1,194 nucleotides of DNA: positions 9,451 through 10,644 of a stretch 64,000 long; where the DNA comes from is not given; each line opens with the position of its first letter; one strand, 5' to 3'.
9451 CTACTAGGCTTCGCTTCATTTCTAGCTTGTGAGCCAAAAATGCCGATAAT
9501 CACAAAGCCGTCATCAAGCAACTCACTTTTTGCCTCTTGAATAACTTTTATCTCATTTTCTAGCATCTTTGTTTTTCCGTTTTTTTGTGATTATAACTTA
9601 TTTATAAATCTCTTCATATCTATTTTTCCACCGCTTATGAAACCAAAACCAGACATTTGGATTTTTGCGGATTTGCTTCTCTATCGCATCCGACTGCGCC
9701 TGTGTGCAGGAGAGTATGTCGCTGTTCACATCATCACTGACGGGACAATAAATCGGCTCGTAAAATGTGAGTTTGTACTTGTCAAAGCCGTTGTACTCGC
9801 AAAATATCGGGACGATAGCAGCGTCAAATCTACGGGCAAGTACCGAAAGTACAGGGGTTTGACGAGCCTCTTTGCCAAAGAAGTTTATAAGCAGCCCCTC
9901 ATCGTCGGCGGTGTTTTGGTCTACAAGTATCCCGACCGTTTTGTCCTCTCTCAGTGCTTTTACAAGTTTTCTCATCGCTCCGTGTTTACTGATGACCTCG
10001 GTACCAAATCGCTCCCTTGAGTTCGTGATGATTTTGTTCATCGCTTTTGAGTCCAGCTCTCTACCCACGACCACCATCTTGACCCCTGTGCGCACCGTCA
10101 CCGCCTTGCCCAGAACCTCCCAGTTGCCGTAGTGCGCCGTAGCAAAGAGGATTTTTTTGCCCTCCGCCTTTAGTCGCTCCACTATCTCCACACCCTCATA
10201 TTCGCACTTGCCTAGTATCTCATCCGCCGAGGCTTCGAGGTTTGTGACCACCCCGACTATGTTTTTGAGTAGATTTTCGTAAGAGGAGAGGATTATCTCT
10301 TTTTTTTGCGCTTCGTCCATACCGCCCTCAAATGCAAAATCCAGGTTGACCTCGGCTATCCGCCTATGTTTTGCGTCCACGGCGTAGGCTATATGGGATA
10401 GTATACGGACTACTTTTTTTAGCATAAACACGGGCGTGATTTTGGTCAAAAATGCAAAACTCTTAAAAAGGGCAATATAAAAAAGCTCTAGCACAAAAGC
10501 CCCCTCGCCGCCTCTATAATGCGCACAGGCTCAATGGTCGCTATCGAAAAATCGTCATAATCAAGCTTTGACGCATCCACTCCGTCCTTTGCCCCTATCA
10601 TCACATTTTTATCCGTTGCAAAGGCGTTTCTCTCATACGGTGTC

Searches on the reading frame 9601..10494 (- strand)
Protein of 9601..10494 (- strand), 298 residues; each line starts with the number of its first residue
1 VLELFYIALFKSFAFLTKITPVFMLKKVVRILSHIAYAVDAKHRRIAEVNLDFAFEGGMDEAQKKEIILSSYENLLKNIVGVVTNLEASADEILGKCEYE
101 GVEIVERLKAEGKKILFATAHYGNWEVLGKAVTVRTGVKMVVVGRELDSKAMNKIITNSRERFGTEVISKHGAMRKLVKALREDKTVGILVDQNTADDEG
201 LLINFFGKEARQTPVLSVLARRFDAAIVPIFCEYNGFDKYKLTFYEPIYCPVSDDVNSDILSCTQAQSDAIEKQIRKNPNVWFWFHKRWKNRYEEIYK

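Call 3: search_protein_families(library=pfam, proteins=[window:9601-10494:-], max_evalue=1)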
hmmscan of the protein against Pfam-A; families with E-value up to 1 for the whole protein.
window:9601-10494:- (298 aa): 3 families
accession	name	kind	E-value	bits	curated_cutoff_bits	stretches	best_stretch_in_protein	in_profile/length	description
PF03279.18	Lip_A_acyltrans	-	1e-57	196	22.3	1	9-290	18-294/295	Bacterial lipid A biosynthesis acyltransferase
PF15056.11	NRN1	-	0.21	12.3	27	1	73-120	31-78/89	Neuritin protein family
PF00715.22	IL2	-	0.21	12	26.2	1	56-109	81-134/145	Interleukin 2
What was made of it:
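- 9598..10494 (-): lpxL/htrB-like lipid A late acyltransferase. It forms the left flank of the insertion. PF03279, E 1e-57 (call 3).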

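Call 24: search_protein_families(library=pfam, proteins=[L009:6530-7651:+, L008:7332-7889:+, L096:911-1660:+, L093:2169-2492:+, L093:1920-2120:+, L111:600-1355:+], max_evalue=0.1)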
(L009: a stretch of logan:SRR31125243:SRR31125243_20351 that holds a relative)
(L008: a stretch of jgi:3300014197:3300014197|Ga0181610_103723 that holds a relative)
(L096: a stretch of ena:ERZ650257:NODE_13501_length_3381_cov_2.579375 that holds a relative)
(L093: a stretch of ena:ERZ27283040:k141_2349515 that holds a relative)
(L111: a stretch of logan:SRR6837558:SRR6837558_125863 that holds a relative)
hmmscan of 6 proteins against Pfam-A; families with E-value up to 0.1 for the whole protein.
L009:6530-7651:+ (374 aa): 3 families
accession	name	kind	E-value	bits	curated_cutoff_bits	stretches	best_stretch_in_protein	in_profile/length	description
PF14088.11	DUF4268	-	1.8e-36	125.7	27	1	227-363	1-140/140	Domain of unknown function (DUF4268)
PF14281.12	PDDEXK_4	-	0.0085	16.5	22.3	1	47-139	65-156/183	PD-(D/E)XK nuclease superfamily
PF01939.22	NucS_C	-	0.015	15.7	24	1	28-97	3-69/124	Endonuclease NucS C-terminal domain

L008:7332-7889:+ (186 aa): 1 family
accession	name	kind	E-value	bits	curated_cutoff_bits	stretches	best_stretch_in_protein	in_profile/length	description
PF18510.6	NUC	-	0.02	15.9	25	1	41-93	100-152/162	Nuclease domain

L096:911-1660:+ (250 aa): 3 families
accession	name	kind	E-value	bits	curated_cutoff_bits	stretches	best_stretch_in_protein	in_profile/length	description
PF01939.22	NucS_C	-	0.0042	17.5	24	1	28-97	3-69/124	Endonuclease NucS C-terminal domain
PF19591.4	DUF6096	-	0.039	14.6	27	1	95-135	61-101/130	Family of unknown function (DUF6096)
PF18735.6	HEPN_RiboL-PSP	-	0.05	13.9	28.4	0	86-171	48-136/191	RiboL-PSP-HEPN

L093:2169-2492:+ (108 aa): 4 families
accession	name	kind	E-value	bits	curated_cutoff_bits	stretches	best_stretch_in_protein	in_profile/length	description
PF01909.29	NTP_transf_2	-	6.5e-14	52.5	21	1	9-82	3-82/93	Nucleotidyltransferase domain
PF18765.7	Polbeta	-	5.2e-11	43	26.9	1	10-73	3-68/93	Polymerase beta, Nucleotidyltransferase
PF22600.2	MTPAP-like_central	-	1.1e-05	25.9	27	1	17-64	37-82/139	Poly(A) RNA polymerase, mitochondrial-like, central palm domain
PF14792.12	DNA_pol_B_palm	-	0.0011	19.6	25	1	4-73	8-77/113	DNA polymerase beta palm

L093:1920-2120:+ (67 aa): 1 family
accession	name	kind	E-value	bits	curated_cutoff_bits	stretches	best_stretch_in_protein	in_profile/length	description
PF04230.19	PS_pyruv_trans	-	0.047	14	25.3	1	19-51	1-33/280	Polysaccharide pyruvyl transferase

L111:600-1355:+ (252 aa): 4 families
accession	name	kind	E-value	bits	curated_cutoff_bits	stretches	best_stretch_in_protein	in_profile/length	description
PF01939.22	NucS_C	-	0.0013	19.1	24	1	28-98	3-70/124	Endonuclease NucS C-terminal domain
PF14281.12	PDDEXK_4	-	0.0024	18.3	22.3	1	47-140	65-157/183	PD-(D/E)XK nuclease superfamily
PF01431.27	Peptidase_M13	-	0.018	15.1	24.5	1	24-108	55-132/205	Peptidase family M13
PF08548.17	Peptidase_M10_C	-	0.065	13.4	20.7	1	74-158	79-148/193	Peptidase M10 serralysin C terminal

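Call 25: search_protein_families(library=padloc, proteins=[L009:6530-7651:+, L008:7332-7889:+, L096:911-1660:+, L093:2169-2492:+], max_evalue=0.1)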
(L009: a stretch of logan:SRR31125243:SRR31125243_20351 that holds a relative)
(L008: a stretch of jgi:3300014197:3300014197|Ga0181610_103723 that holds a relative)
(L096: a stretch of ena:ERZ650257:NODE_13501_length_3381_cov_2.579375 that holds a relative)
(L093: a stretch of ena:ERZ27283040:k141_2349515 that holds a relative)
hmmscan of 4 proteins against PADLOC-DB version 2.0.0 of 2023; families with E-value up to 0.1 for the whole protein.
L009:6530-7651:+ (374 aa): 10 families
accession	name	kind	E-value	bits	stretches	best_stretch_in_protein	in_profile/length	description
PDLC04913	PDC-S11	-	2.3e-171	567.9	1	1-370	1-371/375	-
PDLC04910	PDC-S11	-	8.6e-73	243.6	1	1-314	1-307/359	-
PDLC04909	PDC-S11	-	1.9e-67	226.3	1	2-360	4-339/347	-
PDLC04915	PDC-S11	-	4e-56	188.9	1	8-225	8-223/379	-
PDLC04914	PDC-S11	-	9.5e-47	157.7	2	146-367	96-312/314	-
PDLC04916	PDC-S11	-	8.3e-38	128.4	1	11-215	10-205/358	-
PDLC04911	PDC-S11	-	7.5e-32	108.9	2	146-365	99-314/318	-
PDLC04912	PDC-S11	-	1.4e-29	101.3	2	147-365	100-312/313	-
PDLC04946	PDC-S18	-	3.5e-06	24.3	1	48-222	62-209/365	-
PDLC04944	PDC-S18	-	7e-05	20.3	1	14-98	10-92/307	-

L008:7332-7889:+ (186 aa): 0 families

L096:911-1660:+ (250 aa): 10 families
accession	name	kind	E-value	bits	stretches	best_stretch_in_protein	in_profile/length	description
PDLC04913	PDC-S11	-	5.8e-118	392.2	1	1-231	1-232/375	-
PDLC04910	PDC-S11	-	3.2e-67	225.3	1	1-218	1-218/359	-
PDLC04909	PDC-S11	-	4.3e-64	215.3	1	2-221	4-221/347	-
PDLC04915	PDC-S11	-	1.1e-56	190.8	1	7-223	7-221/379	-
PDLC04916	PDC-S11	-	2.8e-39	133.2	1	15-215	13-204/358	-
PDLC04914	PDC-S11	-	2.4e-06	24.9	1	9-98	3-93/314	-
PDLC04911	PDC-S11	-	6.4e-05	20.4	1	13-99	7-97/318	-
PDLC04946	PDC-S18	-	0.00012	19.3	1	49-99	63-112/365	-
PDLC04944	PDC-S18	-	0.0002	18.8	1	15-98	11-92/307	-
PDLC04912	PDC-S11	-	0.00035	17.9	1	12-112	6-107/313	-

L093:2169-2492:+ (108 aa): 15 families
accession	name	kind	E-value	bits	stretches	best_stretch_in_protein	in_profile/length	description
PDLC04903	PDC-S09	-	9.7e-11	39.9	1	5-75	13-82/108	-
PDLC04906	PDC-S09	-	3e-07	28.7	1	7-65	12-70/98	-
PDLC04907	PDC-S09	-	3.2e-07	28.5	1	15-71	23-80/114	-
PDLC04904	PDC-S09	-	7.3e-07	27.3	1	4-64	10-69/104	-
PDLC04902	PDC-S09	-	1.1e-05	23.7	1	4-64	6-66/97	-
PDLC04368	PDC-M05A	-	2e-05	22.5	1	7-48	93-136/201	-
PDLC04901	PDC-S09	-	0.00024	19.8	1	4-76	6-80/126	-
PDLC00801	Cyclase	-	0.00092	16.4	1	20-50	46-77/295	oligonucleotide-cyclase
PDLC04905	PDC-S09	-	0.0011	17.3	1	6-64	8-68/101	-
PDLC04369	PDC-M05A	-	0.0014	16.3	1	9-50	94-134/201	-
PDLC00788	Cyclase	-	0.0015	16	1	18-46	42-70/297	oligonucleotide-cyclase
PDLC03298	MTase_II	-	0.0036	14.5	1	38-84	238-284/362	Type II methyltransferase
PDLC04778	PDC-M70A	-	0.0039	14.5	1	6-67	32-97/355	-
PDLC04372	PDC-M05A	-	0.0049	15.2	1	22-46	79-103/167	-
PDLC00794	Cyclase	-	0.0096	13.2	1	21-49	46-75/297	oligonucleotide-cyclase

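Call 35: find_homologous_proteins(query=window:9601-10494:-, max_evalue=1e-60)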
Query window:9601-10494:- (298 aa): 320 proteins with E <= 1e-60 among 2549 candidates; the best 120 are listed.
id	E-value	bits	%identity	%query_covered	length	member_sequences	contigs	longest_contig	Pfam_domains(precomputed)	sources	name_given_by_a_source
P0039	3.6e-179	612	100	92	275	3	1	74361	PF03279.19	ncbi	-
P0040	1.1e-174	598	88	99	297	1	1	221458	PF03279.19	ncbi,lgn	ncbi:MAG: lipid A biosynthesis lauroyl acyltransferase [Campylobacterales bacterium]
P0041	1.9e-173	594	88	100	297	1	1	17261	PF03279.19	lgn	-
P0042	2.2e-173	593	88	99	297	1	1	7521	PF03279.19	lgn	-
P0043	6.0e-173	592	88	99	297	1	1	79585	PF03279.19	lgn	-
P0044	9.7e-173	591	87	99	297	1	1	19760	PF03279.19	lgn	-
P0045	1.7e-172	591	87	100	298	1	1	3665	PF03279.19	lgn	-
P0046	3.5e-172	590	86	100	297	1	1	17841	PF03279.19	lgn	-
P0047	8.8e-172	588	87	100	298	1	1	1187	PF03279.19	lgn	-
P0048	1.1e-170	585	86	100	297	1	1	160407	PF03279.19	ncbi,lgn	-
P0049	1.9e-167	574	85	99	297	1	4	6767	PF03279.19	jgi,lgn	jgi:KDO2-lipid IV(A) lauroyltransferase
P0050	1.9e-167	574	85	99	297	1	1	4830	PF03279.19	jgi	jgi:KDO2-lipid IV(A) lauroyltransferase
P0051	1.6e-166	571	85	99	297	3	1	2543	PF03279.19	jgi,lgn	jgi:KDO2-lipid IV(A) lauroyltransferase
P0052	4.1e-162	556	81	100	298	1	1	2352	PF03279.19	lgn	-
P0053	1.2e-155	535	79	100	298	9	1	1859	PF03279.19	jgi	jgi:Kdo2-lipid IVA lauroyltransferase/acyltransferase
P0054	2.3e-152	525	76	99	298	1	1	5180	PF03279.19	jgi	jgi:KDO2-lipid IV(A) lauroyltransferase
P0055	6.6e-152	523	77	99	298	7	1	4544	PF03279.19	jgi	jgi:Kdo2-lipid IVA lauroyltransferase/acyltransferase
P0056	7.0e-149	513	75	99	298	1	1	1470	PF03279.19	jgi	-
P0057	1.4e-146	506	74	100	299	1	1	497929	PF03279.19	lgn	-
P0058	4.2e-143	494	72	100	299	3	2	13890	PF03279.19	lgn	-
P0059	1.0e-142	493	72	100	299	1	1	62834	PF03279.19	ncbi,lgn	-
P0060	2.0e-142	492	71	100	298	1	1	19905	PF03279.19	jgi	-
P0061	1.0e-140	486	71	100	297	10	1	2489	PF03279.19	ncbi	-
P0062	1.3e-134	466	86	80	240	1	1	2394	PF03279.19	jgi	jgi:KDO2-lipid IV(A) lauroyltransferase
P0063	1.7e-133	463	67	100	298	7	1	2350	PF03279.19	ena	-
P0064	1.5e-132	460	65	100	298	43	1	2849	PF03279.19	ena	-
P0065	1.0e-128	447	66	100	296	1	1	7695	PF03279.19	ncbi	-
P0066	3.1e-99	350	53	100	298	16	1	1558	PF03279.19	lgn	-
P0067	4.9e-95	336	51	100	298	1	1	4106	PF03279.19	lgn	-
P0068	1.4e-92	328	50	100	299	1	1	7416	PF03279.19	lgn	-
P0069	1.3e-86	309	50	100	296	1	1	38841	PF03279.19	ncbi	-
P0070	2.2e-86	308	47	100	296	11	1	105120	PF03279.19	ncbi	-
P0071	7.5e-86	306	47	100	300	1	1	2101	PF03279.19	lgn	-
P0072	1.2e-85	306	46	100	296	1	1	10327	PF03279.19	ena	-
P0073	2.0e-85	305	48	100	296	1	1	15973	PF03279.19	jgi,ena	-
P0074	2.3e-85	305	46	100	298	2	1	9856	PF03279.19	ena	-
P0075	6.7e-85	303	47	100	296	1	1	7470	PF03279.19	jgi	-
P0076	7.4e-85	303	48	99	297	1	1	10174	PF03279.19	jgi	jgi:Kdo2-lipid IVA lauroyltransferase/acyltransferase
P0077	9.8e-85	303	47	100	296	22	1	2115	PF03279.19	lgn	-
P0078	1.3e-84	302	47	100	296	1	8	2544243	PF03279.19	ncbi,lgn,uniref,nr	ncbi:lipid A biosynthesis lauroyl acyltransferase [Hydrogenimonas thermophila]|uniref:lipid A biosyn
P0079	2.2e-84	301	47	100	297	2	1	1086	PF03279.19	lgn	-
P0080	4.9e-84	300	46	100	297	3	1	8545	PF03279.19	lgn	-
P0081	6.3e-84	300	48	99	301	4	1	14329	PF03279.19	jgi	-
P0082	6.9e-84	300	47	100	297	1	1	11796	PF03279.19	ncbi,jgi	ncbi:MAG: hypothetical protein RL154_1119 [Pseudomonadota bacterium]|jgi:KDO2-lipid IV(A) lauroyltra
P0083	7.8e-84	300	46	100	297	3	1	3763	PF03279.19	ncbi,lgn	-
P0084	1.1e-83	299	45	99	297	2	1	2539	PF03279.19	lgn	-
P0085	2.2e-83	298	47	100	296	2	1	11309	PF03279.19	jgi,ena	-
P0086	2.8e-83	298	46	100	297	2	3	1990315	PF03279.19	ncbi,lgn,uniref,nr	ncbi:lipid A biosynthesis lauroyl acyltransferase [Nitrosophilus labii]|uniref:lipid A biosynthesis 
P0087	3.7e-83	297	45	100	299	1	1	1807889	PF03279.19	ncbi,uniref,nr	ncbi:lipid A biosynthesis lauroyl acyltransferase [Nitrosophilus alvini]|uniref:lipid A biosynthesis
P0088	6.2e-83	297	45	98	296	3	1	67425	PF03279.19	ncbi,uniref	ncbi:lipid A biosynthesis lauroyl acyltransferase [Arcobacter sp. YIC-310]|uniref:lipid A biosynthes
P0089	8.1e-83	296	46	100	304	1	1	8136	PF03279.19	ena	-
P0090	8.5e-83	296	44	100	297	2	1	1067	PF03279.19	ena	-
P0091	9.6e-83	296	47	100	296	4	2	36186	PF03279.19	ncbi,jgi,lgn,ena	-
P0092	1.6e-82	295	45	100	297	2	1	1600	PF03279.19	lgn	-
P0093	2.2e-82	295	46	100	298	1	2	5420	PF03279.19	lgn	-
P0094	3.3e-82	294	45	100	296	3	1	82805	PF03279.19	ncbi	-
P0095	5.8e-82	294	46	100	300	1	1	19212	PF03279.19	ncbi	-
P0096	9.8e-82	293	46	100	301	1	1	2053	PF03279.19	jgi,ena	-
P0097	1.0e-81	293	43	100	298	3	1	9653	PF03279.19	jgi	-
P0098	2.4e-81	291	45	98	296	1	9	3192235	PF03279.19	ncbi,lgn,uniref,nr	ncbi:lipid A biosynthesis acyltransferase [Arcobacter nitrofigilis DSM 7299]|uniref:Lipid A biosynth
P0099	9.9e-81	289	45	100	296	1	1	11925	PF03279.19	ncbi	-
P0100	2.0e-80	288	45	100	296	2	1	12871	PF03279.19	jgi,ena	-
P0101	2.0e-80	288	44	100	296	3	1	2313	PF03279.19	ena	-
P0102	2.2e-80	288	45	100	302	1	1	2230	PF03279.19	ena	-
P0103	2.4e-80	288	43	100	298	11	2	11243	PF03279.19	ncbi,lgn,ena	-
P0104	2.5e-80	288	46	100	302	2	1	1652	PF03279.19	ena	-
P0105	2.6e-80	288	45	93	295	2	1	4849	PF03279.19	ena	-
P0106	2.6e-80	288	46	100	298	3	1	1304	PF03279.19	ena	-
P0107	3.1e-80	288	42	100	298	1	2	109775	PF03279.19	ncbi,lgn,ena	-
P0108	4.7e-80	287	45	98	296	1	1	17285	PF03279.19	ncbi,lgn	-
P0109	5.7e-80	287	46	100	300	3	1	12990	PF03279.19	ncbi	-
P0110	1.1e-79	286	46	100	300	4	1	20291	PF03279.19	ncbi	ncbi:lipid A biosynthesis lauroyl acyltransferase [Hydrogenimonas sp.]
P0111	1.2e-79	286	47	96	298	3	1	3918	PF03279.19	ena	-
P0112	1.3e-79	286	44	99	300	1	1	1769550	PF03279.19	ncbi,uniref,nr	ncbi:lipid A biosynthesis lauroyl acyltransferase [Nitrosophilus kaiyonis]|uniref:lipid A biosynthes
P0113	1.8e-79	285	45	100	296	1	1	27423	PF03279.19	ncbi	-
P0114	1.9e-79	285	45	100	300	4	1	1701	PF03279.19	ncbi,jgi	-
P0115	3.6e-79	284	44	100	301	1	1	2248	PF03279.19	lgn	-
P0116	3.8e-79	284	45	99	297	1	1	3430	PF03279.19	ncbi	-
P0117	5.0e-79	284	43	100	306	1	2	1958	PF03279.19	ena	-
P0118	5.1e-79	284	45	100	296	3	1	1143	PF03279.19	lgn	-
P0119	6.1e-79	284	45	100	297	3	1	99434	PF03279.19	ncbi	-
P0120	9.4e-79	283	43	100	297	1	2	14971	PF03279.19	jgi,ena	-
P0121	9.7e-79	283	45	100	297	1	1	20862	PF03279.19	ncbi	-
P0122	1.3e-78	283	42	100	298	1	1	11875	PF03279.19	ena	-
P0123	2.5e-78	282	43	100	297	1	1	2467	PF03279.19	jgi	-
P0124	3.0e-78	281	44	98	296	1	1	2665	PF03279.19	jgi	-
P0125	3.1e-78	281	44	100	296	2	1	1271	PF03279.19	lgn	-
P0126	3.3e-78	281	44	98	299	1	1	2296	PF03279.19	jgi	-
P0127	4.5e-78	281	44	99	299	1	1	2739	PF03279.19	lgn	-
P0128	4.9e-78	281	42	100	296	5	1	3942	PF03279.19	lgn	-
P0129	6.7e-78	280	42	99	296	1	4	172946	PF03279.19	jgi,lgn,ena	-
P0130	8.4e-78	280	44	100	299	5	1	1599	PF03279.19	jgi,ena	jgi:KDO2-lipid IV(A) lauroyltransferase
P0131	9.4e-78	280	42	100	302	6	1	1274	PF03279.19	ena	-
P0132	1.3e-77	279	44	99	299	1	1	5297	PF03279.19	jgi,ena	-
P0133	2.7e-77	278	42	100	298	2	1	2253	PF03279.19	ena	-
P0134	3.2e-77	278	43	100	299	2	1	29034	PF03279.19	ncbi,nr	ncbi:MAG: lipid A biosynthesis acyltransferase [Epsilonproteobacteria bacterium (ex Lamellibrachia s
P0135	3.5e-77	278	42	100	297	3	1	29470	PF03279.19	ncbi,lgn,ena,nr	ncbi:MAG TPA: lipid A biosynthesis acyltransferase [Epsilonproteobacteria bacterium]|nr:lipid A bios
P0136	3.9e-77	278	42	100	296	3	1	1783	PF03279.19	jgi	jgi:KDO2-lipid IV(A) lauroyltransferase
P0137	3.9e-77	278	44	93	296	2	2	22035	PF03279.19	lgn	-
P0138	4.1e-77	278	43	100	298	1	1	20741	PF03279.19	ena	-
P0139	4.9e-77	277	44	100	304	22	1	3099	PF03279.19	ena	-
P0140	6.3e-77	277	44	98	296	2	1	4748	PF03279.19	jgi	-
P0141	7.4e-77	277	42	98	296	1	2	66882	PF03279.19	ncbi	-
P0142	7.9e-77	277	43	100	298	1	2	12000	PF03279.19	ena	-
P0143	8.0e-77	277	47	91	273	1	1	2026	PF03279.19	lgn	-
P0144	1.5e-76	276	43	100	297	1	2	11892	PF03279.19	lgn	-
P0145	1.6e-76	276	42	100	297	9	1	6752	PF03279.19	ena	-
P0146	1.9e-76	275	43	100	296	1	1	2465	PF03279.19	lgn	-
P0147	2.2e-76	275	44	100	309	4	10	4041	PF03279.19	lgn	-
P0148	2.4e-76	275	42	100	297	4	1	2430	PF03279.19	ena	-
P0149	2.7e-76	275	43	98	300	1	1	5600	PF03279.19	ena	-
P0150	3.1e-76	275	45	97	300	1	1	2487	PF03279.19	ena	-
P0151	3.6e-76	275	43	100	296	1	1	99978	PF03279.19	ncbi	-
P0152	4.1e-76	274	42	100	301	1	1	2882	PF03279.19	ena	-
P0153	4.2e-76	274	43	100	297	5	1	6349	PF03279.19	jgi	jgi:KDO2-lipid IV(A) lauroyltransferase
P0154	4.6e-76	274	45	93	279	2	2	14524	PF03279.19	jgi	-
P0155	4.6e-76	274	41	100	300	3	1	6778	PF03279.19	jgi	-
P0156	6.4e-76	274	41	100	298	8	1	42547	PF03279.19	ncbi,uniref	ncbi:Lipid A biosynthesis lauroyl acyltransferase [hydrothermal vent metagenome]|uniref:Lipid A bios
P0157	7.8e-76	273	44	100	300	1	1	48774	PF03279.19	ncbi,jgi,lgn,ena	-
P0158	1.0e-75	273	45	100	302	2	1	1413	PF03279.19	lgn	-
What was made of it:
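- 9598..10494 (-): It is 88% identical to a protein named lipid A biosynthesis lauroyl acyltransferase in a Campylobacterales MAG (call 35).
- Checked: The organism is an uncultured Campylobacterales lineage, not a named Campylobacter (call 35).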

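Call 36: find_encoding_contigs(protein=P0040, flank=4500, max_places=2)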
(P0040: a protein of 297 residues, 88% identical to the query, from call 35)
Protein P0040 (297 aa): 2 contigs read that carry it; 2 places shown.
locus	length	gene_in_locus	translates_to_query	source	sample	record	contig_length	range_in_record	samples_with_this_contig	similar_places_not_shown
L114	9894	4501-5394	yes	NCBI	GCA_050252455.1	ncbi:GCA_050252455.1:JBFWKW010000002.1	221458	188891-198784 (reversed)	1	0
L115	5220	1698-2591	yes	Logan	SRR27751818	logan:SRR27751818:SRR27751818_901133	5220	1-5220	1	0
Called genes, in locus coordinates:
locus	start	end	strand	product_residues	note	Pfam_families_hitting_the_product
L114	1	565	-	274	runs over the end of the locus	PF06325:PrmA, PF05175:MTS, PF13489:Methyltransf_23 (faint), PF13649:Methyltransf_25 (weak), PF13847:Methyltransf_31 (weak)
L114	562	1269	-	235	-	PF00977:His_biosynth, PF01207:Dus (faint)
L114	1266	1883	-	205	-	PF00117:GATase, PF07685:GATase_3, PF01174:SNO (weak)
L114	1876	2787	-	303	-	PF02743:dCache_1, PF22673:MCP-like_PDC_1 (weak)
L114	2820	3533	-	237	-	PF02578:Cu-oxidase_4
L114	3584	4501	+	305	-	PF01075:Glyco_transf_9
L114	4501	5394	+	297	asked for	PF03279:Lip_A_acyltrans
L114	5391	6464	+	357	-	PF01075:Glyco_transf_9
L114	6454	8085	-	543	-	PF00015:MCPsignal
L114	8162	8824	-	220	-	PF01522:Polysacc_deac_1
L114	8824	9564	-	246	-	PF00535:Glycos_transf_2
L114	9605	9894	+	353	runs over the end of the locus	PF13439:Glyco_transf_4, PF13579:Glyco_trans_4_4 (faint), PF20706:GT4-conflict, PF00534:Glycos_transf_1, PF13692:Glyco_trans_1_4, PF13524:Glyco_trans_1_2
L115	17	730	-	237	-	PF02578:Cu-oxidase_4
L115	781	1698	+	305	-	PF01075:Glyco_transf_9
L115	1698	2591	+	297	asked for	PF03279:Lip_A_acyltrans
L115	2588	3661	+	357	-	PF01075:Glyco_transf_9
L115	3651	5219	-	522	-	?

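Call 37: find_encoding_contigs(protein=P0048, flank=4500, max_places=2)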
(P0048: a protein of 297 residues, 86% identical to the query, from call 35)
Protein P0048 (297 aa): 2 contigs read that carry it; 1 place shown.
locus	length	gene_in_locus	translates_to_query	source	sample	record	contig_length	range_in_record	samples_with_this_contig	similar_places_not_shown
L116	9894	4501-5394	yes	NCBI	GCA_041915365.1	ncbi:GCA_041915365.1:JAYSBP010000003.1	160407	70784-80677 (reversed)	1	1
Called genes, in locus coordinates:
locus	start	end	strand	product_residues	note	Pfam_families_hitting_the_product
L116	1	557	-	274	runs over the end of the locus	PF06325:PrmA, PF05175:MTS, PF13649:Methyltransf_25 (weak), PF13847:Methyltransf_31 (weak)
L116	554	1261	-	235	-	PF00977:His_biosynth, PF01207:Dus (faint)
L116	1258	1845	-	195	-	PF00117:GATase, PF01174:SNO, PF07685:GATase_3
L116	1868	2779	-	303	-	PF02743:dCache_1, PF22673:MCP-like_PDC_1 (weak)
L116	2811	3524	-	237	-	PF02578:Cu-oxidase_4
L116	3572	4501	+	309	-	PF01075:Glyco_transf_9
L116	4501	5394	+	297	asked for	PF03279:Lip_A_acyltrans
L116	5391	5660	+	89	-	-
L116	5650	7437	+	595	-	-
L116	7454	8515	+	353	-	PF01075:Glyco_transf_9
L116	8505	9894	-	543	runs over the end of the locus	PF00015:MCPsignal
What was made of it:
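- L116 has an unrelated insert of 89 aa plus 595 aa (call 37).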

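Call 38: find_encoding_contigs(protein=P0057, flank=4500, max_places=2)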
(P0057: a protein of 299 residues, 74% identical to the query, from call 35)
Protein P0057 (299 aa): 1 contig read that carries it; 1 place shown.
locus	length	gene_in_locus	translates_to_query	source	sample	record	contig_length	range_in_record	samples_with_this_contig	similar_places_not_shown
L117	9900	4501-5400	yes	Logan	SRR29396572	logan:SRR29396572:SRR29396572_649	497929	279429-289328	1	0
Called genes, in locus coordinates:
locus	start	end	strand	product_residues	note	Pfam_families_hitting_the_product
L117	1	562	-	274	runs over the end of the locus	PF06325:PrmA, PF05175:MTS, PF13489:Methyltransf_23 (weak), PF13649:Methyltransf_25, PF13847:Methyltransf_31, PF08241:Methyltransf_11 (weak), PF08242:Methyltransf_12 (weak)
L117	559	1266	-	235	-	PF00977:His_biosynth, PF01207:Dus (faint)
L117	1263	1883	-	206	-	PF00117:GATase, PF07685:GATase_3, PF01174:SNO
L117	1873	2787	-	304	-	PF02743:dCache_1, PF22673:MCP-like_PDC_1 (weak)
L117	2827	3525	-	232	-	PF02578:Cu-oxidase_4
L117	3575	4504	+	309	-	PF01075:Glyco_transf_9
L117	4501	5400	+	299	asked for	PF03279:Lip_A_acyltrans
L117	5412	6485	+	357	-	PF01075:Glyco_transf_9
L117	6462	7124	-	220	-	PF01522:Polysacc_deac_1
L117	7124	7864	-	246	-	PF00535:Glycos_transf_2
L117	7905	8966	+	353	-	PF13439:Glyco_transf_4, PF13579:Glyco_trans_4_4 (faint), PF20706:GT4-conflict, PF00534:Glycos_transf_1, PF13692:Glyco_trans_1_4, PF13524:Glyco_trans_1_2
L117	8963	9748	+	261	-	PF01522:Polysacc_deac_1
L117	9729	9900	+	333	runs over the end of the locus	PF01075:Glyco_transf_9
